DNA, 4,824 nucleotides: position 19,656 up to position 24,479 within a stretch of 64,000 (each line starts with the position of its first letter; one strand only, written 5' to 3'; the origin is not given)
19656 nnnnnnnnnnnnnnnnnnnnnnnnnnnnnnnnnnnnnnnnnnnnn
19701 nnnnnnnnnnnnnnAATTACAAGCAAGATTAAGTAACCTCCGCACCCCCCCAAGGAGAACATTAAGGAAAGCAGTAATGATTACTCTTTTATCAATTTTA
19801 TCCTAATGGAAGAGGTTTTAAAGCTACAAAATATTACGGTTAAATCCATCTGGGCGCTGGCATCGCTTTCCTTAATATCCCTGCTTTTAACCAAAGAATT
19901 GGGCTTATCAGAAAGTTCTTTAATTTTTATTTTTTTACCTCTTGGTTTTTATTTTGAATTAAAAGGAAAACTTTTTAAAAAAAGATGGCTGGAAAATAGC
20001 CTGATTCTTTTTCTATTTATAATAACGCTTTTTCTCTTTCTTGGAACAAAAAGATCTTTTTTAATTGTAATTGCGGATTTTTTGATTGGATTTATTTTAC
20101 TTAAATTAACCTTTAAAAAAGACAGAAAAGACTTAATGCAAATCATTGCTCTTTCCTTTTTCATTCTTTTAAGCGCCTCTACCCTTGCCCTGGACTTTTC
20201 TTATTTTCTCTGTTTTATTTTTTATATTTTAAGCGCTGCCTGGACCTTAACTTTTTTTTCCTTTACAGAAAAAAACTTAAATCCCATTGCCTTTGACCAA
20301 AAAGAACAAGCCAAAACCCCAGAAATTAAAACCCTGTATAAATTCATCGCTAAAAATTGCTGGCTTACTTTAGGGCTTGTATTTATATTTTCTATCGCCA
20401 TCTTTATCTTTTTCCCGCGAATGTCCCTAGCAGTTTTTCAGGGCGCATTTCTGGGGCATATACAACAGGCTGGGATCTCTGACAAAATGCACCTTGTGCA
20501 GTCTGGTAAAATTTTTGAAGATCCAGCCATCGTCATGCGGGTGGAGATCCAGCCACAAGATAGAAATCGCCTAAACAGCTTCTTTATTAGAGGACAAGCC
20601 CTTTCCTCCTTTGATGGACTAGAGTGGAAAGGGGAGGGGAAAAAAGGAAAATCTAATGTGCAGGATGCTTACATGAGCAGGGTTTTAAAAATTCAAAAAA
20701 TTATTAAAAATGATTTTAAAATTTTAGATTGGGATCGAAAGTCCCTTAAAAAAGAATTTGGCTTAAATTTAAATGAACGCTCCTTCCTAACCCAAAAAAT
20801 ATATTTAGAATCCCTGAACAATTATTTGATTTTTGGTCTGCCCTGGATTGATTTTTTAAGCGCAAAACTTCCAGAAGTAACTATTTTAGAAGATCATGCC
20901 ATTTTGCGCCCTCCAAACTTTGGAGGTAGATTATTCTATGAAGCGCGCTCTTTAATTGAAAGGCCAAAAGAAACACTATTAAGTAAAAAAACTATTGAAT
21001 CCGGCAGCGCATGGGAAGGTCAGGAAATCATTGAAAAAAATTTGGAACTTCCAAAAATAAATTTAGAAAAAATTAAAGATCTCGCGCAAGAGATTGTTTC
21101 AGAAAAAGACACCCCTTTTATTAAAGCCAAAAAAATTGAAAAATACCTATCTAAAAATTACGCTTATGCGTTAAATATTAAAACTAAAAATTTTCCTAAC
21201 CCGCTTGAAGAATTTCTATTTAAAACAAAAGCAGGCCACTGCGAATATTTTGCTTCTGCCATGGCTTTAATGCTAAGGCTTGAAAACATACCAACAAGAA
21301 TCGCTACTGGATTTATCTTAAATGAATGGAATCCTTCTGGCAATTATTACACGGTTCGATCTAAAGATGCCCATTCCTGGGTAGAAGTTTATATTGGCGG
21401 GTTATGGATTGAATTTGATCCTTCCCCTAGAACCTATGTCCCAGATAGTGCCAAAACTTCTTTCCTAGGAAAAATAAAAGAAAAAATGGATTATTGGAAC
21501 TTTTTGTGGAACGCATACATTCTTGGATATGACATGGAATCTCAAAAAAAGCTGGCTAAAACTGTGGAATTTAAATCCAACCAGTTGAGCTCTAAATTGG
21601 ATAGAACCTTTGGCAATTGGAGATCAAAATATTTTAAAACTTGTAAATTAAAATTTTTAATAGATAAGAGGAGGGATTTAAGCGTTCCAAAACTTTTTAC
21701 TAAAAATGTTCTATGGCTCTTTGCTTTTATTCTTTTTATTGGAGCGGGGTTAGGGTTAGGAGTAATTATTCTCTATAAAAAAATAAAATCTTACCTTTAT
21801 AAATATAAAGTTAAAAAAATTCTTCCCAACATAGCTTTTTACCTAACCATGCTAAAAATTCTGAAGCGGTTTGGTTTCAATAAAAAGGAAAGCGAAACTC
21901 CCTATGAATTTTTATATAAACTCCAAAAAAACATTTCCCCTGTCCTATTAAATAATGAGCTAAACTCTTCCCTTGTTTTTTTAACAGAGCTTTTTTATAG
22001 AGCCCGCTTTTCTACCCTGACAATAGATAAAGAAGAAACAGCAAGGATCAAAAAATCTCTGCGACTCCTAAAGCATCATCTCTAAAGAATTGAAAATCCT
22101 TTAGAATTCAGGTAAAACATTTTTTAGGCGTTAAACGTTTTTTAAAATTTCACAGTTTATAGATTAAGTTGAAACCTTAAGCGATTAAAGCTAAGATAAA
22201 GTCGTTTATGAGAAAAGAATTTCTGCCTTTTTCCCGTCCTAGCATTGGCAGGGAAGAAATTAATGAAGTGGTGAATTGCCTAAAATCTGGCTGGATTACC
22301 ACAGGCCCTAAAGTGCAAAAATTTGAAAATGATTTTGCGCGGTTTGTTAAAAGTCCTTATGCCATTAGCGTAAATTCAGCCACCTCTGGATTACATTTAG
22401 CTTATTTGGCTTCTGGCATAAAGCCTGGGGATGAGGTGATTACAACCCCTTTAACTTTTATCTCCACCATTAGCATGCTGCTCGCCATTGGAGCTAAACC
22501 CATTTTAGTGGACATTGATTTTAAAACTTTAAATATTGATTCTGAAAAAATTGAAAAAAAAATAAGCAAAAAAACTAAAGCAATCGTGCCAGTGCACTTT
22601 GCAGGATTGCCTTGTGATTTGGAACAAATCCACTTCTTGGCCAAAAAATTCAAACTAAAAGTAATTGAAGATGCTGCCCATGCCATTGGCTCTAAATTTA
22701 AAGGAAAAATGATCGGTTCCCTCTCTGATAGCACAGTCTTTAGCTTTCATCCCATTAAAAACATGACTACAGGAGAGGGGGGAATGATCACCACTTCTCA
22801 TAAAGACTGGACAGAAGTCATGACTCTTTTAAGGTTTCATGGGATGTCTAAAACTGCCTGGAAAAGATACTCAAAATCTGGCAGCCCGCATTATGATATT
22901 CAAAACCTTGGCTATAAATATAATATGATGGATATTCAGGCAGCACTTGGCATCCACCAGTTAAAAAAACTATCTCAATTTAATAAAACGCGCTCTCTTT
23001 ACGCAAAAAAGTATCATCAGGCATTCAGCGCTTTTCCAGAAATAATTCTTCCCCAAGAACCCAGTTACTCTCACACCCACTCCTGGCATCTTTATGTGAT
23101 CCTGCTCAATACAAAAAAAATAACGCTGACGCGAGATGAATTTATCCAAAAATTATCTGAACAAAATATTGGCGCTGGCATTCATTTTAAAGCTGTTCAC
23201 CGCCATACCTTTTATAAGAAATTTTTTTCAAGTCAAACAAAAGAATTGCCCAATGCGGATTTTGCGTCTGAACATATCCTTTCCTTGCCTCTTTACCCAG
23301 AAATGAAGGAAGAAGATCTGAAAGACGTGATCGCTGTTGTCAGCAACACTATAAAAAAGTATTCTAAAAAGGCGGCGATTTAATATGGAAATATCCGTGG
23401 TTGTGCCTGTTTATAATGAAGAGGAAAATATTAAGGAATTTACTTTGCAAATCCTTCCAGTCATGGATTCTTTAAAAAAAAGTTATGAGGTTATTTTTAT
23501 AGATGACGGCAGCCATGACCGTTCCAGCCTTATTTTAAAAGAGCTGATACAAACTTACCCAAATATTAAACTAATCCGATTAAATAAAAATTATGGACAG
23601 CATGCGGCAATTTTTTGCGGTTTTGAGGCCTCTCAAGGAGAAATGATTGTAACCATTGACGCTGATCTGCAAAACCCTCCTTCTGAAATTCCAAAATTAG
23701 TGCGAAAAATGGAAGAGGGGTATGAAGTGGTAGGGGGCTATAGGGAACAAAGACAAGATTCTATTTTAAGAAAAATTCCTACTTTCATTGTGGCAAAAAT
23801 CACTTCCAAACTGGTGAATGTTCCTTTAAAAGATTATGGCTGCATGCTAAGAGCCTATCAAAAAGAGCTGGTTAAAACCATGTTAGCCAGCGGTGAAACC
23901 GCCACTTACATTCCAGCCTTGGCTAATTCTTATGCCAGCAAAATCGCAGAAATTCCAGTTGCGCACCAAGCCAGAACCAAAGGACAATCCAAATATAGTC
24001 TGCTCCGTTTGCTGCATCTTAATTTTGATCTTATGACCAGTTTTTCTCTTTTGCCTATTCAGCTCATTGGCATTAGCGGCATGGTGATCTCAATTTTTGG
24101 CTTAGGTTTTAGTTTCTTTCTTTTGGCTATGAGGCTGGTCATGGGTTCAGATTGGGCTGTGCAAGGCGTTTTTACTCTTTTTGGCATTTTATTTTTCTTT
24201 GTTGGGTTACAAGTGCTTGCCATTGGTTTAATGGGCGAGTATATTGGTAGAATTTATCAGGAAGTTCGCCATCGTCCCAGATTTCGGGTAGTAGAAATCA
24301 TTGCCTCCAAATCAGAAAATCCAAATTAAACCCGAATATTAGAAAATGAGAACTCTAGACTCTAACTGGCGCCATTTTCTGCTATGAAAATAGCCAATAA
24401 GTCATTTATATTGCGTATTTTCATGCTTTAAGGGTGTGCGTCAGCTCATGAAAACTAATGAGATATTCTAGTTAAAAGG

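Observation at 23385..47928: Three paralogous 'GT2 polyprenyl-P-sugar synthase + GT-C transferase' modules in 25 kb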

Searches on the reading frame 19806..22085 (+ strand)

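Call 3: search_protein_families(library=pfam, proteins=[window:19806-22085:+])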
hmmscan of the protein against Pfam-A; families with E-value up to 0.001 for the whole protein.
window:19806-22085:+ (759 aa): 3 families
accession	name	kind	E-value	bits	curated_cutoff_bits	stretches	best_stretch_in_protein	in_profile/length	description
PF11992.13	TgpA_N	-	7e-28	98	30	1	16-387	1-331/333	TgpA N-terminal domain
PF01841.26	Transglut_core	-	1.4e-26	93.3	23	1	424-539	1-108/108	Transglutaminase-like superfamily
PF13559.11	DUF4129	-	1.9e-05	25.1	24.8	1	679-752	2-68/69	Domain of unknown function (DUF4129)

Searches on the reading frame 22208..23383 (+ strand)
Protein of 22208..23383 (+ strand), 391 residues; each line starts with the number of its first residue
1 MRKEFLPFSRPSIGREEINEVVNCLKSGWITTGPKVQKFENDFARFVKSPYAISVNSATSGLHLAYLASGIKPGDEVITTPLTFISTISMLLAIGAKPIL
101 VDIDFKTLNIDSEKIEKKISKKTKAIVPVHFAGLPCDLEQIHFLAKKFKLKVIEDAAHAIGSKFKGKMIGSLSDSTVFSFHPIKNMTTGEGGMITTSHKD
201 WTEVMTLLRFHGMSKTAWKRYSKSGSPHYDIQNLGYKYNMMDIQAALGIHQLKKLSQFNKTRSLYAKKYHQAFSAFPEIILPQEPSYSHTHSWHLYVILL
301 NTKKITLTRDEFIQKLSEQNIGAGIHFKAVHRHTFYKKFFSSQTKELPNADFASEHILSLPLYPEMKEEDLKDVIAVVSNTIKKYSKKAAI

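Call 3: search_protein_families(library=pfam, proteins=[window:22208-23383:+])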
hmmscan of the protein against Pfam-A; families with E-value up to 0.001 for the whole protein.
window:22208-23383:+ (391 aa): 2 families
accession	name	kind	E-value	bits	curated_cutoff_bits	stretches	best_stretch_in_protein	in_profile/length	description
PF01041.23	DegT_DnrJ_EryC1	-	1.5e-128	429.5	19.8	1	12-378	2-359/360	DegT/DnrJ/EryC1/StrS aminotransferase family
PF00155.27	Aminotran_1_2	-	0.00017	21.4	19.7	1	37-161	45-191/361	Aminotransferase class I and II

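Call 9: search_protein_families(library=ncbifam, proteins=[window:22208-23383:+], max_evalue=0.00001)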
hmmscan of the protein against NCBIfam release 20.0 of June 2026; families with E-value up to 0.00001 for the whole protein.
window:22208-23383:+ (391 aa): 10 families
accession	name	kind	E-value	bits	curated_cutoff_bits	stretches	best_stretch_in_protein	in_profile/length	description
NF008658.2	PRK11658.1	equivalog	5e-131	436.8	631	1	3-383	2-378/379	UDP-4-amino-4-deoxy-L-arabinose aminotransferase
TIGR03588.1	PseC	equivalog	1.1e-120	403.1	423.5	1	5-381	1-379/380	UDP-4-amino-4,6-dideoxy-N-acetyl-beta-L-altrosamine transaminase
NF008687.0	PRK11706.1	equivalog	5.2e-77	259.1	375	1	6-382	2-374/375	dTDP-4-amino-4,6-dideoxygalactose transaminase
TIGR04181.1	NHT_00031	hypoth_equivalog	1.3e-75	254.5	420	1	7-361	2-357/359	LegC family aminotransferase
TIGR02379.1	ECA_wecE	subfamily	1.7e-66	224.5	434.85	1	6-381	2-374/376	dTDP-4-amino-4,6-dideoxy-D-glucose transaminase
NF011936.0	PRK15407.1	equivalog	2.8e-63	214.2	423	1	7-384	38-438/440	lipopolysaccharide biosynthesis protein RfbH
TIGR04427.1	PLP_DesI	equivalog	6.2e-48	163.8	650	1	22-380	39-381/390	dTDP-4-dehydro-6-deoxyglucose aminotransferase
TIGR01977.1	am_tr_V_EF2568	hypoth_equivalog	1.8e-06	27.2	377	1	45-199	55-216/376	cysteine desulfurase family protein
NF004621.0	PRK05957.1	equivalog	6.6e-06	25.1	498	1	69-129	108-167/389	pyridoxal phosphate-dependent aminotransferase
NF005816.0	PRK07682.1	equivalog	6.8e-06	24.9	620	1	58-159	99-206/390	aminotransferase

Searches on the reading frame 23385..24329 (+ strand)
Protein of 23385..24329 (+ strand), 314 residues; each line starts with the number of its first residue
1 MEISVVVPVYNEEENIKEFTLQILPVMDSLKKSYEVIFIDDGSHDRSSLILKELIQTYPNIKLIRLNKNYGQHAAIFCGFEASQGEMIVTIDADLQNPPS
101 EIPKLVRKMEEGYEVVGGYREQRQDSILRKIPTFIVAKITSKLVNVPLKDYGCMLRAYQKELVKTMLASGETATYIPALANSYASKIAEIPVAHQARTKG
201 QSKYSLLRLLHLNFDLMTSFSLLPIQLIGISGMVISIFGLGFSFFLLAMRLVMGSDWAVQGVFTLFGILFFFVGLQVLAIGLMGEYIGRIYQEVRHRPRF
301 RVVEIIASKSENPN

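Call 3: search_protein_families(library=pfam, proteins=[window:23385-24329:+])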
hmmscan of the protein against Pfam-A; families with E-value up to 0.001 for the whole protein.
window:23385-24329:+ (314 aa): 3 families
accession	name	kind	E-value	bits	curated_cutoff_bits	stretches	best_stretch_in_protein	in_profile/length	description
PF00535.33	Glycos_transf_2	-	2.6e-32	112.5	23.3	1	4-159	1-160/168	Glycosyl transferase family 2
PF10111.15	Glyco_tranf_2_2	-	1.9e-08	34.6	27.3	1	4-97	1-94/276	Glycosyltransferase like family 2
PF13641.12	Glyco_tranf_2_3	-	8.7e-07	29.6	27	1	3-126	3-129/230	Glycosyltransferase like family 2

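Call 9: search_protein_families(library=ncbifam, proteins=[window:23385-24329:+], max_evalue=0.00001)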
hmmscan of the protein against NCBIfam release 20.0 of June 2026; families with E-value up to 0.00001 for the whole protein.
window:23385-24329:+ (314 aa): 19 families
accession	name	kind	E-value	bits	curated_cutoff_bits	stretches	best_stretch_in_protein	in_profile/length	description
NF007986.1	PRK10714.1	equivalog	2.7e-106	355.1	529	1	2-309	7-315/316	undecaprenyl-phosphate 4-deoxy-4-formamido-L-arabinose transferase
NF047588.1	GlcsyltransPgfSStrep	equivalog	4.9e-58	196.8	500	1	1-302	1-302/308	glycosyltransferase PgfS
TIGR03937.1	PgaC_IcaA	equivalog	1.2e-17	64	422.3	1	2-114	46-155/407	poly-beta-1,6-N-acetyl-D-glucosamine synthase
NF007482.0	PRK10073.1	equivalog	1.1e-13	50.9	423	1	2-105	7-106/334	glycosyltransferase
NF041875.1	EPS_EpsD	equivalog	6.7e-12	45.4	370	1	3-116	1-111/325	exopolysaccharide biosynthesis glycosyltransferase EpsD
TIGR03965.1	mycofact_glyco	equivalog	2.8e-11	43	280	1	2-107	75-177/467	mycofactocin biosynthesis glycosyltransferase MftF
TIGR04283.1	glyco_like_mftF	equivalog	6.5e-11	42.2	182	1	3-155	1-143/221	TIGR04283 family arsenosugar biosynthesis glycosyltransferase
TIGR04242.1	nodulat_NodC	equivalog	1.1e-10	41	550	1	3-112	50-159/395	chitooligosaccharide synthase NodC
NF041391.1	DPhHxTase_Halo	equivalog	1.3e-10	40.6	375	1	9-173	3-160/213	dolichyl-phosphate hexose transferase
TIGR04182.1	glyco_TIGR04182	equivalog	3.4e-10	39.8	325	1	2-296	1-291/293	S-layer glycoprotein N-glycosyltransferase AglJ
NF058614.1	PPMAGASynPpgS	equivalog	3.5e-10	39.7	370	1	4-201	3-207/226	polyprenyl-phospho-N-acetylgalactosaminyl synthase PpgS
NF010496.0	PRK13915.1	equivalog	2.6e-09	36.6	262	1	2-106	32-139/307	glucosyl-3-phosphoglycerate synthase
TIGR03111.1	glyc2_xrt_Gpos1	hypoth_equivalog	2.8e-09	36.3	363.95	1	2-114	50-161/439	TIGR03111 family XrtG-associated glycosyltransferase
NF047683.1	TeichurnBiosyTuaG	equivalog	3.1e-09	36.9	400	1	2-111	7-113/252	teichuronic acid biosynthesis protein TuaG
NF050050.1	ProtGlycPglI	equivalog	6.8e-08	32.2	500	1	3-123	4-122/306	GalNAc(5)-diNAcBac-PP-undecaprenol beta-1,3-glucosyltransferase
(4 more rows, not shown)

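Call 22: search_solved_structures(query=window:23385-24329:+, max_evalue=0.001)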
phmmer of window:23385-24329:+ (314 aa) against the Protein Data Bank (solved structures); distinct sequences matched with E-value up to 0.001: 29.
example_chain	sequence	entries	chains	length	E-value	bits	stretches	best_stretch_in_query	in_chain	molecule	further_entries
9bhc_C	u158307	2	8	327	2e-94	319.2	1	2-309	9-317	Undecaprenyl-phosphate 4-deoxy-4-formamido-L-arabinose transferase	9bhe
8vxh_A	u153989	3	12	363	2.9e-94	318.6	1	2-309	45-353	Undecaprenyl-phosphate 4-deoxy-4-formamido-L-arabinose transferase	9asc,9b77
9hwj_A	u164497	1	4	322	1.6e-93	316.2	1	2-311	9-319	Undecaprenyl-phosphate 4-deoxy-4-formamido-L-arabinose transferase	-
5ekp_C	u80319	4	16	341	2.2e-50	174.6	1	2-304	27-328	Uncharacterized glycosyltransferase sll0501 | Glycosyltransferase sll0501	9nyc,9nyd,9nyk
9nye_A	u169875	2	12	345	2.3e-50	174.6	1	2-304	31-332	Glycosyltransferase sll0501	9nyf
5eke_A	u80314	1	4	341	3e-50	174.2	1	2-304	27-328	Uncharacterized glycosyltransferase sll0501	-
5mlz_A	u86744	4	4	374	8e-23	84.1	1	1-236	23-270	Dolichol monophosphate mannose synthase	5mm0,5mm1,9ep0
2z87_A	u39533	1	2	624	8e-08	34.9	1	3-100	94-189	Chondroitin synthase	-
2z86_A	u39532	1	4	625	8e-08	34.9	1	3-100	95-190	Chondroitin synthase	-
3bcv_A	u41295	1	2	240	2.1e-07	33.5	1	2-94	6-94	Putative glycosyltransferase protein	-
5hea_A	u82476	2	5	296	2.2e-07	33.4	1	3-94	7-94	Putative glycosyltransferase (GalT1)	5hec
6p61_A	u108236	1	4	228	1.6e-06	30.6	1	3-94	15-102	Glycosyltransferase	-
7pdo_A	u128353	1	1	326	1e-05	28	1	3-120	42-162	Glucosyl-3-phosphoglycerate synthase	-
7p5l_A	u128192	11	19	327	1e-05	28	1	3-120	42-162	Glucosyl-3-phosphoglycerate synthase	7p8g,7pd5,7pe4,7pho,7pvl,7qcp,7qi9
4y6n_A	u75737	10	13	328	1.1e-05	27.9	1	3-126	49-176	Glucosyl-3-phosphoglycerate synthase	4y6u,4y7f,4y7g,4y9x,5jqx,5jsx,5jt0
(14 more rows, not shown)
